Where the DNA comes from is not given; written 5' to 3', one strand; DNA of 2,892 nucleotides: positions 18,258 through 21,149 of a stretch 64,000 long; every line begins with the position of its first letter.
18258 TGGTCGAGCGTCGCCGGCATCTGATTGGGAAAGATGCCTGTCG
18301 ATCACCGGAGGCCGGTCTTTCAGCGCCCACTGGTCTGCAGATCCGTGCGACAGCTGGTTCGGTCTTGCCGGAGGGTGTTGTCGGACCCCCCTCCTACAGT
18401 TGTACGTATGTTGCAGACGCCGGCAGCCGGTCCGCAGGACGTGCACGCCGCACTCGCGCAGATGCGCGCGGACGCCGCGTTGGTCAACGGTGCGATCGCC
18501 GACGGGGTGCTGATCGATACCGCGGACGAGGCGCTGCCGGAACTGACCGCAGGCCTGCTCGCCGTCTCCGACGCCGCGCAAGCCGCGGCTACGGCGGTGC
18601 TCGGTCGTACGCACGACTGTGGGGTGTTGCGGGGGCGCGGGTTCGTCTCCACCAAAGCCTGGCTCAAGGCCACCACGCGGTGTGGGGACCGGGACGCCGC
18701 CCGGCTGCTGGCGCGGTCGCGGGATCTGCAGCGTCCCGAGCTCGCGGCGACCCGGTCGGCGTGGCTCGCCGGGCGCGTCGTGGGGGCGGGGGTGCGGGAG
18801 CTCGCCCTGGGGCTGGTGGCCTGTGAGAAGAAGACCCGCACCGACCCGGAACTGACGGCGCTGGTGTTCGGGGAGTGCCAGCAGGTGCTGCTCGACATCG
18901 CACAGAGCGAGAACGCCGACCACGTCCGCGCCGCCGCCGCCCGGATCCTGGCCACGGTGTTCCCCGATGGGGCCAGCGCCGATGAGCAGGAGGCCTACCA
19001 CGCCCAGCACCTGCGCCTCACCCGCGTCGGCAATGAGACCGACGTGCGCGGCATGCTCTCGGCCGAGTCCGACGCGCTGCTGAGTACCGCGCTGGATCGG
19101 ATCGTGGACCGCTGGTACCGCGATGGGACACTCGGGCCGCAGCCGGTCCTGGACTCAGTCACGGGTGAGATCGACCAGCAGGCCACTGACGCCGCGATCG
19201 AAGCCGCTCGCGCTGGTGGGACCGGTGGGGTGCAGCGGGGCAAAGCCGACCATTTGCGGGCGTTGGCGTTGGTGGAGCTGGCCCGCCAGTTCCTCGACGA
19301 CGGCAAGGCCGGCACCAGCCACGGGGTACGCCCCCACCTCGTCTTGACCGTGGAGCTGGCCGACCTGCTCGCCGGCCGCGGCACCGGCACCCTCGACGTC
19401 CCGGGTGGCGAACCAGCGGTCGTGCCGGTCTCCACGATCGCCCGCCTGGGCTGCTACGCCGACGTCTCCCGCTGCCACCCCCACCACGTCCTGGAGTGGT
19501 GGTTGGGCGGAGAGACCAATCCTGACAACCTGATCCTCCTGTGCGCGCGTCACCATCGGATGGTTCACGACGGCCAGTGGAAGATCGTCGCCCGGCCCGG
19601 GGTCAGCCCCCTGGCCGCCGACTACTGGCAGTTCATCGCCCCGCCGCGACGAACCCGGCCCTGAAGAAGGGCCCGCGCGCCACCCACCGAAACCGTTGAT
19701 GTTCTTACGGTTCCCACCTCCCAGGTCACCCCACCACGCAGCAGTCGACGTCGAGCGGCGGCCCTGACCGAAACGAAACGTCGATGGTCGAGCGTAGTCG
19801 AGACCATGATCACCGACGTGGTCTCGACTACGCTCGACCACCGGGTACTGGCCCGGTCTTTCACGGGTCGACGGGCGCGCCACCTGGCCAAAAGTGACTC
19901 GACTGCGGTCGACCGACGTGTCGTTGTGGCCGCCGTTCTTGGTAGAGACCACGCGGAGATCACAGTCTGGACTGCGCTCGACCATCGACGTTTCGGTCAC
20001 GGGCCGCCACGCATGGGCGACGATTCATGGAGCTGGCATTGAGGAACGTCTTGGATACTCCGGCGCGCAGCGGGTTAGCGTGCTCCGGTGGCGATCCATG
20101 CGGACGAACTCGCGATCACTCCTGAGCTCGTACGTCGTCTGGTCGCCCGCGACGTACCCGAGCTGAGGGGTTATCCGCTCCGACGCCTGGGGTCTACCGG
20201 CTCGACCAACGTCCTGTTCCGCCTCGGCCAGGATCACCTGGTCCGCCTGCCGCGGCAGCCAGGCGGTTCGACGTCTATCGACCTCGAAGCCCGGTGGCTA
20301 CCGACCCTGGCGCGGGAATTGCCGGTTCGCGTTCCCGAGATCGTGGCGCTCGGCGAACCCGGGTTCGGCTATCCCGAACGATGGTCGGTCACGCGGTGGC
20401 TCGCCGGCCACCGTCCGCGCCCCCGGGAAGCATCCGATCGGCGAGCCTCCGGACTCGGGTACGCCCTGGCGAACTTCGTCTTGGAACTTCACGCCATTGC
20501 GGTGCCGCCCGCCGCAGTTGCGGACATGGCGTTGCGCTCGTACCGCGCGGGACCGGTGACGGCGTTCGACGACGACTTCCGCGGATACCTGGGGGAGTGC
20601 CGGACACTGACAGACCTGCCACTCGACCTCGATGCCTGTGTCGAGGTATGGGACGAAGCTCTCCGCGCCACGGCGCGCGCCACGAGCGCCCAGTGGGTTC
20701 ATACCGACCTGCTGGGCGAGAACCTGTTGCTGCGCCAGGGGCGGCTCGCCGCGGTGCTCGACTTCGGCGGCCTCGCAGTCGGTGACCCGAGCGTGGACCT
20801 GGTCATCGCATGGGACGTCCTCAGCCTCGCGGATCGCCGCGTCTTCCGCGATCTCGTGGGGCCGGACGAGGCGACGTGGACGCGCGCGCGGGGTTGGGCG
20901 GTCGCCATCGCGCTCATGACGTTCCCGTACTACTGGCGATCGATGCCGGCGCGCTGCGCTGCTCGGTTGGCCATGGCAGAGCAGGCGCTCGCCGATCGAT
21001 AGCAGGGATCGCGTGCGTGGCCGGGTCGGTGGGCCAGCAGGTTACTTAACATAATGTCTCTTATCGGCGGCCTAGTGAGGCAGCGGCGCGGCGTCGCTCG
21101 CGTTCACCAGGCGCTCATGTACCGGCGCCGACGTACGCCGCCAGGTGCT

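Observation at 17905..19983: About 2.1 kb cassette bounded by ~195-bp imperfect inverted repeats, carrying only a DUF222-HNH nuclease gene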

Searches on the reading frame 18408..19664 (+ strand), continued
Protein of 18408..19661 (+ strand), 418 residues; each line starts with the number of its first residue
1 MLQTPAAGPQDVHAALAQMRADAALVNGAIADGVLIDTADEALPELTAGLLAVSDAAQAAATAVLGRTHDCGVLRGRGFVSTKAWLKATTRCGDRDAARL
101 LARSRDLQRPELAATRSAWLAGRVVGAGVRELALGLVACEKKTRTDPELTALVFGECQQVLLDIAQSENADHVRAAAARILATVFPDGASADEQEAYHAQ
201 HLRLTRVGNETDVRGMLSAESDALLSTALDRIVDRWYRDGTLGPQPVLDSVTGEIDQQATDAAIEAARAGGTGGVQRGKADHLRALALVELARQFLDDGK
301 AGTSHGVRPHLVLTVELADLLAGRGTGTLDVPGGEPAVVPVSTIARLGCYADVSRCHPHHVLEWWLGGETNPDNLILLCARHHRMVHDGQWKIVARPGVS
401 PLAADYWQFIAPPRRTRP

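Call 98: fold_search(model_id=the predicted structure, library=pdb)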
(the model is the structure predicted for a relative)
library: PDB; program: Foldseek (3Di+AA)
matches with E <= 10: 89; with E <= 0.001: 0
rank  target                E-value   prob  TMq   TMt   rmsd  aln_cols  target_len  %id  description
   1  6ghc_B                9.8e-01  0.63  0.11  0.17  13.1       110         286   18  Modification dependent EcoKMcrA restriction endonuclease (released 2018-08-08)
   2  6ghs                  1.2e+00  0.84  0.13  0.20   3.9        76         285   18  Modification dependent TagI restriction endonuclease (released 2018-08-29)
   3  4qil_B                1.3e+00  0.03  0.08  0.10  31.3       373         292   14  Crystal structure of the ROQ domain of human Roquin in complex with the Hmg19 stem-loop RNA (released 2014-07-16)
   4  9lgi_A                1.7e+00  0.08  0.12  0.09  17.9       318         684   13  Cryo-EM structure of a type II-D CRISPR-Cas9 in complex with single-guided RNA and double-stranded DNA (released 2025-08-20)
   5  4qik_B                1.9e+00  0.03  0.09  0.12  29.0       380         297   12  Crystal structure of the ROQ domain of human Roquin in complex with the TNF23 RNA duplex (released 2014-07-16)
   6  6skl_X                2.3e+00  0.02  0.10  0.08  25.6       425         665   10  Cryo-EM structure of the CMG Fork Protection Complex at a replication fork - Conformation 1 (released 2020-05-06)
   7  7uw5_A                2.6e+00  0.03  0.11  0.08  35.6       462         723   11  EcMscK G924S mutant in a closed conformation (released 2022-11-23)
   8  9vjs_d                3.1e+00  0.06  0.07  0.16  19.1       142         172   17  Cryo-EM structure of Euglenophyte photosystem I (released 2026-02-18)
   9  9ydp_R                3.1e+00  0.04  0.11  0.14  25.8       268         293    9  Human delta opioid receptor complex with mini-Gi and agonist DADLE (released 2025-12-10)
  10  7ezm_D                3.2e+00  0.04  0.10  0.14  24.3       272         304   12  Cryo-EM structure of an activated Cholecystokinin A receptor (CCKAR)-Gq complex (released 2021-08-25)
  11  7xbk_C                3.2e+00  0.04  0.07  0.08  17.5       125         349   13  Structure and mechanism of a mitochondrial AAA+ disaggregase CLPB (released 2023-01-25)
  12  4qil_A                3.2e+00  0.02  0.07  0.11  29.1       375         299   14  Crystal structure of the ROQ domain of human Roquin in complex with the Hmg19 stem-loop RNA (released 2014-07-16)
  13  8vsi_A                3.4e+00  0.04  0.10  0.08  22.1       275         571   12  Mechanistic Insights Revealed by YbtPQ in the Occluded State (released 2024-04-10)
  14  7dey_C                3.5e+00  0.06  0.11  0.19  21.9       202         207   10  Structure of Dicer from Pichia stipitis (released 2021-05-05)
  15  4h9d_A                3.7e+00  0.35  0.09  0.40   8.1        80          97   12  Crystal Structure of Mn-dependent Gme HNH nicking endonuclease from Geobacter metallireducens GS-15, Northeast Structu (released 2012-10-10)
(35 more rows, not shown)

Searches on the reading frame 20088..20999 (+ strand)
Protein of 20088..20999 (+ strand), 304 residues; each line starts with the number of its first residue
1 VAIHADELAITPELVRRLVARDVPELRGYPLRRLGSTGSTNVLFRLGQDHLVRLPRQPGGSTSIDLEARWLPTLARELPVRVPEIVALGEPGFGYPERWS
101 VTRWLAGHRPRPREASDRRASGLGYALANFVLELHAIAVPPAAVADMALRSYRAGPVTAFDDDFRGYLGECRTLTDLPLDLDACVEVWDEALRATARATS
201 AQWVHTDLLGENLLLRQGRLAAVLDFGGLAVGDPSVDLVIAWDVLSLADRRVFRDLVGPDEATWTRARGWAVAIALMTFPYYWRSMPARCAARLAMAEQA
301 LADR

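Call 11: search_protein_families(library=pfam, proteins=[window:20088-20999:+], max_evalue=0.001)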
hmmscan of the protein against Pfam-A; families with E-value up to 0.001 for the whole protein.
window:20088-20999:+ (304 aa): 1 family
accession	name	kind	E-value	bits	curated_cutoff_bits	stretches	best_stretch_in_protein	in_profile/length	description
PF01636.29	APH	-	3.8e-27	96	23.2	1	39-270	9-239/239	Phosphotransferase enzyme family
